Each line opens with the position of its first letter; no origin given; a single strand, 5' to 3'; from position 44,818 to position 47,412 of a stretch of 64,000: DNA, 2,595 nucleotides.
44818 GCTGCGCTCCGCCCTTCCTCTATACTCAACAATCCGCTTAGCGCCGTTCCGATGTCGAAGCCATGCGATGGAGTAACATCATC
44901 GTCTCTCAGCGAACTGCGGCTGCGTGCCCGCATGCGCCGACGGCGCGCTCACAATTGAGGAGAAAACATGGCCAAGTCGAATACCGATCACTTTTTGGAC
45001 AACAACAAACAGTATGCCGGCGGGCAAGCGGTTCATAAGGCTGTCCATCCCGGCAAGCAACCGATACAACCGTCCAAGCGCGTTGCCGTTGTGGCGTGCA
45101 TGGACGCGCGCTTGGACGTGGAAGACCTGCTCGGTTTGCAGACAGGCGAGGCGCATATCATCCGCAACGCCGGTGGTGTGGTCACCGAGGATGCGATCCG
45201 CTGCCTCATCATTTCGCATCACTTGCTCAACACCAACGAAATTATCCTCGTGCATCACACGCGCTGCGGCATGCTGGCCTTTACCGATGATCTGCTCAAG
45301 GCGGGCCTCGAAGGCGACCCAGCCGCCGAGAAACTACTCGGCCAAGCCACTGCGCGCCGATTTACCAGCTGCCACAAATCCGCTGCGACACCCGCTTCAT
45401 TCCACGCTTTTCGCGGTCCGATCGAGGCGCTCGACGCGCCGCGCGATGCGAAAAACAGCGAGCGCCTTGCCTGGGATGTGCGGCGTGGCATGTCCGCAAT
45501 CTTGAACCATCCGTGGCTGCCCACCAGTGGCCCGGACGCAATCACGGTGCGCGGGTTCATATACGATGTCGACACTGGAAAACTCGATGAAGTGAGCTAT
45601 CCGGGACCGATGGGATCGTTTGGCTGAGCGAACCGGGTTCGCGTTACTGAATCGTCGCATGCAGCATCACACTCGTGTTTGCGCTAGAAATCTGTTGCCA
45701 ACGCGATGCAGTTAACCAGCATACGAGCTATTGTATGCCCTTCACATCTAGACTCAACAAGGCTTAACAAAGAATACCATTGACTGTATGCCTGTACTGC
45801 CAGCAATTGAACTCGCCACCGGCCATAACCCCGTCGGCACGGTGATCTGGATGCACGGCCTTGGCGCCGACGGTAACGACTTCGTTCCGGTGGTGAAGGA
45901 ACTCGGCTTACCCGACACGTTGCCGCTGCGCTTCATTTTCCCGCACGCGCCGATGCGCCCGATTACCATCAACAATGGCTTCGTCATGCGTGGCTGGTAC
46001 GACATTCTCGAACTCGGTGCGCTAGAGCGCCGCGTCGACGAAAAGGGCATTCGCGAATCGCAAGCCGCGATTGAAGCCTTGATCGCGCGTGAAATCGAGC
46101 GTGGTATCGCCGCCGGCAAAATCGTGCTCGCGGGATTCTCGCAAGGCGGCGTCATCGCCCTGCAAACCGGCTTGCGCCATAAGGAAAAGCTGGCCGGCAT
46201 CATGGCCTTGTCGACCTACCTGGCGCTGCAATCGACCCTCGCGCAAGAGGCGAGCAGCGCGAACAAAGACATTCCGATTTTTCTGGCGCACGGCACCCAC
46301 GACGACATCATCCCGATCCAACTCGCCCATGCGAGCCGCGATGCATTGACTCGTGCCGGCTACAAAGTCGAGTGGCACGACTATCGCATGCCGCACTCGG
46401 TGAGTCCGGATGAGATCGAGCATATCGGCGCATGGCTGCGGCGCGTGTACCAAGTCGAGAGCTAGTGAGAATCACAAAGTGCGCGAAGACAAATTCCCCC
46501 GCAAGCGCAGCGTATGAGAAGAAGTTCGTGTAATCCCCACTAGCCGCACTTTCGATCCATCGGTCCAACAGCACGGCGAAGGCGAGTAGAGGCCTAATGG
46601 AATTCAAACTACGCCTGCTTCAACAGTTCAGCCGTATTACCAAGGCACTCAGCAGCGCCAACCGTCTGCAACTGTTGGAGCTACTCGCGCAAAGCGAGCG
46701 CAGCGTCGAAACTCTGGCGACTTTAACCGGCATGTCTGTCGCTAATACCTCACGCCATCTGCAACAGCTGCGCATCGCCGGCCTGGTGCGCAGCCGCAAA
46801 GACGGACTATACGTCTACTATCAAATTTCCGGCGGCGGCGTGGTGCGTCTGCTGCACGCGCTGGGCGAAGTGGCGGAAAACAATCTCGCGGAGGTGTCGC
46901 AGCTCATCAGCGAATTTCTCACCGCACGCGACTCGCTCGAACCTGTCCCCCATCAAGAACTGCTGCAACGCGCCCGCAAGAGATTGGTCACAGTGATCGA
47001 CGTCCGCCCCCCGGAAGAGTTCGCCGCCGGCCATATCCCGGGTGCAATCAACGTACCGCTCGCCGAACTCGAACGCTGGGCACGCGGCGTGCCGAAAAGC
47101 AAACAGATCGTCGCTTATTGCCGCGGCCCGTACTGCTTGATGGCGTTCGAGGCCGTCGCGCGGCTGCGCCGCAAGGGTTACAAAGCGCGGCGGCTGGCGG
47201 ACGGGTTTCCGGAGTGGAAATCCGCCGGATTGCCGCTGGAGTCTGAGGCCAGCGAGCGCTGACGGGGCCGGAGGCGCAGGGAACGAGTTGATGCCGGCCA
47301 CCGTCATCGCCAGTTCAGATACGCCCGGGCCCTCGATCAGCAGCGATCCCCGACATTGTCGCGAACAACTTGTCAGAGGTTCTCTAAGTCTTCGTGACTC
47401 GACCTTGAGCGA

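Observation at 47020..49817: A second, 89%-identical copy of the regulator's rhodanese 3' end lies on the far side of the haloperoxidase gene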

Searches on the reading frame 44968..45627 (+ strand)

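Call 10: search_protein_families(library=pfam, proteins=[window:44968-45627:+], max_evalue=0.01)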
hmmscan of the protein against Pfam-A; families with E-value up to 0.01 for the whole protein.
window:44968-45627:+ (219 aa): 1 family
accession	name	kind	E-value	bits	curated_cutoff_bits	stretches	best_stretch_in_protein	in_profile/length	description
PF00484.24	Pro_CA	-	1.2e-14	55.3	25.7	1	40-206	2-156/156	Carbonic anhydrase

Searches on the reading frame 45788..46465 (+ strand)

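Call 10: search_protein_families(library=pfam, proteins=[window:45788-46465:+], max_evalue=0.01)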
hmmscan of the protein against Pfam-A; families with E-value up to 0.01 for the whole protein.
window:45788-46465:+ (225 aa): 11 families
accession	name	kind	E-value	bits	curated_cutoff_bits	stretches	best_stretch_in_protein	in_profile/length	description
PF02230.22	Abhydrolase_2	-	2.8e-50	171.6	23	1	16-218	14-214/217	Phospholipase/Carboxylesterase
PF12146.15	Hydrolase_4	-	9.7e-08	32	27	1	97-150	68-116/239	Serine aminopeptidase, S33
PF00561.26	Abhydrolase_1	-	4.1e-06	27.1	25.8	1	102-143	61-102/245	alpha/beta hydrolase fold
PF01738.24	DLH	-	1.5e-05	25.2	21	1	83-200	73-182/217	Dienelactone hydrolase family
PF00756.26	Esterase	-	2.2e-05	24.8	22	1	110-185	115-207/251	Putative esterase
PF00326.27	Peptidase_S9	-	3.3e-05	23.9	22.6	0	159-200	140-183/213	Prolyl oligopeptidase family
PF03583.20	LIP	-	3.9e-05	23.6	23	1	146-202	198-257/286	Secretory lipase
PF07859.19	Abhydrolase_3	-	0.00012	22.4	25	1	89-163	50-129/210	alpha/beta hydrolase fold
PF20434.5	BD-FAE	-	0.00038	20.5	26.8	0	90-134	69-114/215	BD-FAE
PF12695.13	Abhydrolase_5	-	0.00042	20.6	27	1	110-190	57-129/164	Alpha/beta hydrolase family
PF12697.13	Abhydrolase_6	-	0.0052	17.9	26.3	1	93-160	52-94/217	Alpha/beta hydrolase family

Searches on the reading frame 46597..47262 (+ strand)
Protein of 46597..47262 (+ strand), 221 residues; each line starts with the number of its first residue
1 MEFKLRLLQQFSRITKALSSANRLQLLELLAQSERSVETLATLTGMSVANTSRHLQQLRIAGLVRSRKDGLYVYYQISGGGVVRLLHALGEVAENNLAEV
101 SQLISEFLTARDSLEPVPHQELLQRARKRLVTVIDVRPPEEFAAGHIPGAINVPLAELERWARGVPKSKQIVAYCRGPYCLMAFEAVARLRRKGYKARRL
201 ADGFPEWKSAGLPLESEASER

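Call 10: search_protein_families(library=pfam, proteins=[window:46597-47262:+], max_evalue=0.01)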
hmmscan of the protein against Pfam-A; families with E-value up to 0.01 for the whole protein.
window:46597-47262:+ (221 aa): 13 families
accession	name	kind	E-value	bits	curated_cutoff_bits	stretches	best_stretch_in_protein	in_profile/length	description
PF00581.25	Rhodanese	-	1.1e-18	68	22.2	1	120-209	3-101/102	Rhodanese-like domain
PF01022.26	HTH_5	-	7e-11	42.3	22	1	22-66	3-47/47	Bacterial regulatory protein, arsR family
PF12840.13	HTH_20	-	2.6e-07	30.9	27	1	18-67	1-51/51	Helix-turn-helix domain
PF17782.7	DprA_WH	-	6.5e-06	26.5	22.9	1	19-69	10-60/61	DprA winged helix domain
PF25213.1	HVO_A0261_N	-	1e-05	25.7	35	1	15-72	5-61/86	HVO_A0261 N-terminal domain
PF25212.1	HVO_A0114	-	3.3e-05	24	27.6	1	16-70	18-72/84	HVO_A0114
PF09339.16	HTH_IclR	-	4.3e-05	23.6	22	1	24-66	6-50/52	IclR helix-turn-helix domain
PF12802.13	MarR_2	-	4.8e-05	23.9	27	1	23-69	7-58/61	MarR family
PF08100.18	Dimerisation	-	0.0007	19.8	25.6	1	10-70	14-76/93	O-methyltransferase dimerisation domain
PF13545.12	HTH_Crp_2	-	0.0019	18.5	27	1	36-68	24-56/70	Crp-like helix-turn-helix domain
PF24409.1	wHTH-PRTase_assc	-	0.003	18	27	1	25-67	2-44/83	wHTH-PRTase associated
PF01978.25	TrmB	-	0.0038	17.5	25.6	1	27-76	15-64/68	Sugar-specific transcriptional regulator TrmB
PF13730.12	HTH_36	-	0.0044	17.2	25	0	34-63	22-54/55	Helix-turn-helix domain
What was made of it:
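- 46597..47262 (+): Intact regulator gene (221 aa): an ArsR-type winged helix followed by a C-terminal rhodanese domain. Pfam HTH_5 (E = 7e-11) and Rhodanese (E = 1e-18) (call 10).
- On ArsR/SmtB-family regulator fused to a rhodanese domain (gene 46597-47262): HTH_5 at residues 22-66 and Rhodanese at 120-209 (call 10).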

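Call 12: find_related_loci(query=window:46597-47259:+, collection=genome_contigs, flank=10000)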
Query window:46597-47259:+ (221 aa) in genome_contigs; peptide patterns used: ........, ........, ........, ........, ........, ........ (x = any residue, [..] = any of these).
250 stretches matched a pattern; 113 encode a relative of the query (tblastn E <= 1e-3); the best 80 are kept; 80 distinct loci.
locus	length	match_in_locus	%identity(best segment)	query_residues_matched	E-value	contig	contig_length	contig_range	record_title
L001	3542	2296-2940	89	1-215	8e-132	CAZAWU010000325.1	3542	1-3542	MAG TPA_asm: uncultured Burkholderiales bacterium isolate SRP237561_co1_233 genome assembly, contig: NODE_62165_length_3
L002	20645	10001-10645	81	1-215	2e-115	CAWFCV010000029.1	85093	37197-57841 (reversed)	MAG: uncultured beta proteobacterium isolate MFD04651.bin.2.15 genome assembly, contig: contig_48632, whole genome shotg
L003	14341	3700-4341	61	3-216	2e-88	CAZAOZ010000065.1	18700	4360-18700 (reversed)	MAG TPA_asm: uncultured Bordetella sp. isolate ERP113451_co7_129 genome assembly, contig: NODE_2155_length_18700_cov_20.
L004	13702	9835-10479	60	2-216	1e-85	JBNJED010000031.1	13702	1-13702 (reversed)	MAG: Pseudomonadota bacterium isolate Y23_30dBSd4.bin.76 NODE_2178_length_13702_cov_20.346027, whole genome shotgun sequ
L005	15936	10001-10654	60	3-220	7e-85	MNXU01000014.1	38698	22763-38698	MAG: Betaproteobacteria bacterium CG2_30_68_42 cg2_3.0_scaffold_494_c, whole genome shotgun sequence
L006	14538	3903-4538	59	4-215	1e-82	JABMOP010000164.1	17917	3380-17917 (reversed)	MAG: Rhodospirillales bacterium isolate bin.359 k141_2336445, whole genome shotgun sequence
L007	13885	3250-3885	58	4-215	2e-81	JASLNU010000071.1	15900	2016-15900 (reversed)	MAG: Rhodospirillales bacterium isolate Arabian11_MAG_19 c_000000869750, whole genome shotgun sequence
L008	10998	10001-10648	56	1-216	4e-79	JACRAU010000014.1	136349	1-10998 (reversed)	MAG: Betaproteobacteria bacterium isolate NC_groundwater_1602_Pr3_B-0.1um_64_42 SR-2_scaffold_141_1828282, whole genome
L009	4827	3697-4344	58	1-216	4e-79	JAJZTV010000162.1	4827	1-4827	MAG: Proteobacteria bacterium isolate SKS3.bin91 NODE_30090_length_4827_cov_2.805532, whole genome shotgun sequence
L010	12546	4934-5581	56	1-216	1e-78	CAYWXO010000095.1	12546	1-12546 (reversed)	MAG TPA_asm: uncultured Thiobacillus sp. isolate SRP272421_co2_617 genome assembly, contig: NODE_17308_length_12546_cov_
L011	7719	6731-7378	57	1-216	2e-78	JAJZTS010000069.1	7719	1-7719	MAG: Proteobacteria bacterium isolate SKS3.bin86 NODE_16120_length_7719_cov_23.701660, whole genome shotgun sequence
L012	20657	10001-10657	55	1-219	3e-78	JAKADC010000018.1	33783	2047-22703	MAG: Proteobacteria bacterium isolate WH4.bin45 NODE_950_length_33783_cov_4.891817, whole genome shotgun sequence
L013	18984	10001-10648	56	1-216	2e-78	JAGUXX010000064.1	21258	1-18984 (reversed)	MAG: Betaproteobacteria bacterium isolate DeMMO4_3 c_000000025992, whole genome shotgun sequence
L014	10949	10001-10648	57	1-216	2e-77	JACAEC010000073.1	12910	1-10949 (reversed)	MAG: Hydrogenophilaceae bacterium isolate L.E.AP.25 k119_445384, whole genome shotgun sequence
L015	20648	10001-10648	55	1-216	6e-77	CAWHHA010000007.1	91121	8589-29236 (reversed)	MAG: uncultured beta proteobacterium isolate MFD00709.bin.2.45 genome assembly, contig: contig_119529, whole genome shot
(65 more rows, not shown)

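Call 16: find_encoding_contigs(protein=window:46597-47262:+, flank=10000, max_places=10)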
Protein window:46597-47262:+ (221 aa): no gene with exactly this product is on record in the collection.

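Call 19: find_homologous_proteins(query=window:46597-47259:+, max_evalue=1e-40)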
Query window:46597-47259:+ (221 aa): 7933 proteins with E <= 1e-40 among 8000 candidates; the best 120 are listed.
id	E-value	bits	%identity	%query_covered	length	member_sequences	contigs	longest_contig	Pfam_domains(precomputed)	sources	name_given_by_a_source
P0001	7.4e-132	455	95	100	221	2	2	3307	PF12840.14,PF17782.8,PF01022.27,PF00581.26,PF12802.14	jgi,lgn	-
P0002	5.9e-121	420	89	97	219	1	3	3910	PF12840.14,PF01022.27,PF00581.26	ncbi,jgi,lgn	jgi:rhodanese-related sulfurtransferase/biotin operon repressor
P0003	1.8e-118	411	86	98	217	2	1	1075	PF12840.14,PF01022.27,PF00581.26,PF12802.14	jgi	jgi:rhodanese-related sulfurtransferase/DNA-binding transcriptional ArsR family regulator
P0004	6.1e-116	403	85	98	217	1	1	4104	PF12840.14,PF17782.8,PF01022.27,PF00581.26,PF25213.2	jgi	jgi:rhodanese-related sulfurtransferase/predicted transcriptional regulator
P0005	1.7e-114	398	84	98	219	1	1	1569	PF12840.14,PF01022.27,PF00581.26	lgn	-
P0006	8.5e-111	386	82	98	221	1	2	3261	PF12840.14,PF25212.3,PF01022.27,PF00581.26,PF12802.14,PF13545.13,PF25213.2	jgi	jgi:rhodanese-related sulfurtransferase/DNA-binding transcriptional ArsR family regulator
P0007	1.9e-108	379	81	97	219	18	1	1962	PF12840.14,PF01022.27,PF00581.26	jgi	jgi:rhodanese-related sulfurtransferase/DNA-binding transcriptional ArsR family regulator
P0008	2.4e-108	378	81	97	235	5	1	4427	PF12840.14,PF01022.27,PF00581.26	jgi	-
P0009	1.3e-107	376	81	97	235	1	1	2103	PF12840.14,PF01022.27,PF00581.26,PF09339.17,PF25213.2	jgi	jgi:rhodanese-related sulfurtransferase/predicted transcriptional regulator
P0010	1.5e-105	369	80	97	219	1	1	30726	PF12840.14,PF01022.27,PF00581.26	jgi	jgi:rhodanese-related sulfurtransferase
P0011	3.6e-103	361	78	97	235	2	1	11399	PF12840.14,PF01022.27,PF00581.26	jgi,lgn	-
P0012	1.3e-101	356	75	98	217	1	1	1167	PF12840.14,PF01022.27,PF00581.26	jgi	jgi:rhodanese-related sulfurtransferase/DNA-binding MarR family transcriptional regulator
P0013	1.6e-101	356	76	97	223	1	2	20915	PF12840.14,PF01022.27,PF00581.26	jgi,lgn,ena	-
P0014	2.8e-100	352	74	98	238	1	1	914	PF12840.14,PF01022.27,PF00581.26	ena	-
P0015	5.1e-97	341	72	98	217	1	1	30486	PF12840.14,PF01022.27,PF00581.26,PF25213.2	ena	-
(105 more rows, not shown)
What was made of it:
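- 46597..47262 (+): There are thousands of full-length homologues, the closest at 95% aa (P0001) (call 19).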

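Call 21: find_encoding_contigs(protein=P0001, flank=10000, max_places=10)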
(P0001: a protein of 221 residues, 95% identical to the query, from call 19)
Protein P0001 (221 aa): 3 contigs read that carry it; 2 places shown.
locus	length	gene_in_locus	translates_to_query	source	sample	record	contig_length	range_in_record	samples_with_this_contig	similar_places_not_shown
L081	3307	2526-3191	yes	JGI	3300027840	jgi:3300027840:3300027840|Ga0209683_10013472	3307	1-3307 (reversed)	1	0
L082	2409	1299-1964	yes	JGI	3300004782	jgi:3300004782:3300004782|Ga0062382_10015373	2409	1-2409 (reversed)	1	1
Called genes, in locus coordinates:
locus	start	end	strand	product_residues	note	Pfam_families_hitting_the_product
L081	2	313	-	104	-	?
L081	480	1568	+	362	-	PF01841:Transglut_core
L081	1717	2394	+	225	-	PF02230:Abhydrolase_2, PF12146:Hydrolase_4 (faint), PF00561:Abhydrolase_1 (faint), PF00326:Peptidase_S9 (faint), PF01738:DLH (weak), PF20434:BD-FAE (faint)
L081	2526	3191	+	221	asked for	PF17782:WHD_DprA (weak), PF01022:HTH_5, PF12802:MarR_2 (weak), PF12840:HTH_20 (weak), PF00581:Rhodanese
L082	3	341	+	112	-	?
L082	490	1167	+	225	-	PF02230:Abhydrolase_2, PF12146:Hydrolase_4 (faint), PF00561:Abhydrolase_1 (faint), PF00326:Peptidase_S9 (faint), PF01738:DLH (weak), PF20434:BD-FAE (faint)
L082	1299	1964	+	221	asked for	PF17782:WHD_DprA (weak), PF01022:HTH_5, PF12802:MarR_2 (weak), PF12840:HTH_20 (weak), PF00581:Rhodanese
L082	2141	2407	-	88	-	?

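Call 28: find_related_loci(query=window:46597-47259:+, collection=metagenome_contigs, flank=10000)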
Query window:46597-47259:+ (221 aa) in metagenome_contigs; peptide patterns used: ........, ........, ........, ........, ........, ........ (x = any residue, [..] = any of these).
397 stretches matched a pattern; 222 encode a relative of the query (tblastn E <= 1e-3); the best 80 are kept; 80 distinct loci.
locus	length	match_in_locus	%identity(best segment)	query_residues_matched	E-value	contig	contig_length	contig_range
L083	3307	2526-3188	95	1-221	1e-145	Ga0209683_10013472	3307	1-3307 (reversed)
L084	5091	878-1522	81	1-215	1e-116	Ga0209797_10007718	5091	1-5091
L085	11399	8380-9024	78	1-215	8e-111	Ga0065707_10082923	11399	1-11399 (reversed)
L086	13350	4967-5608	63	3-216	6e-89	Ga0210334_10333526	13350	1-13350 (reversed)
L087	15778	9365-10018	60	3-220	5e-85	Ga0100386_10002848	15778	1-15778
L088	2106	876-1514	59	3-215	8e-89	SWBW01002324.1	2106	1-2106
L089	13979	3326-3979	60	3-220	5e-85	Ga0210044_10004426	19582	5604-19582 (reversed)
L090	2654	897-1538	62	3-216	2e-86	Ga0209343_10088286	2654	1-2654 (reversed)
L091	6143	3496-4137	58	2-215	3e-81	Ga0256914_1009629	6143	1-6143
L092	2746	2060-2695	58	4-215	6e-82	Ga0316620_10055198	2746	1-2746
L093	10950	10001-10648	58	1-216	3e-79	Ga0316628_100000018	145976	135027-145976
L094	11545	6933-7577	58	4-218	1e-78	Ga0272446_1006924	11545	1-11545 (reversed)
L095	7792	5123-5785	54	1-221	3e-78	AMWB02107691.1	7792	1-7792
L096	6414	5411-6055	58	4-218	3e-78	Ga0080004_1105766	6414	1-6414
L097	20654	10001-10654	56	1-218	5e-78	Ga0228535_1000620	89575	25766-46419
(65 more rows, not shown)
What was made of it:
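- The source looks like a metagenome-derived assembly, because the relatives are all MAGs or metagenome contigs (calls 12, 28).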
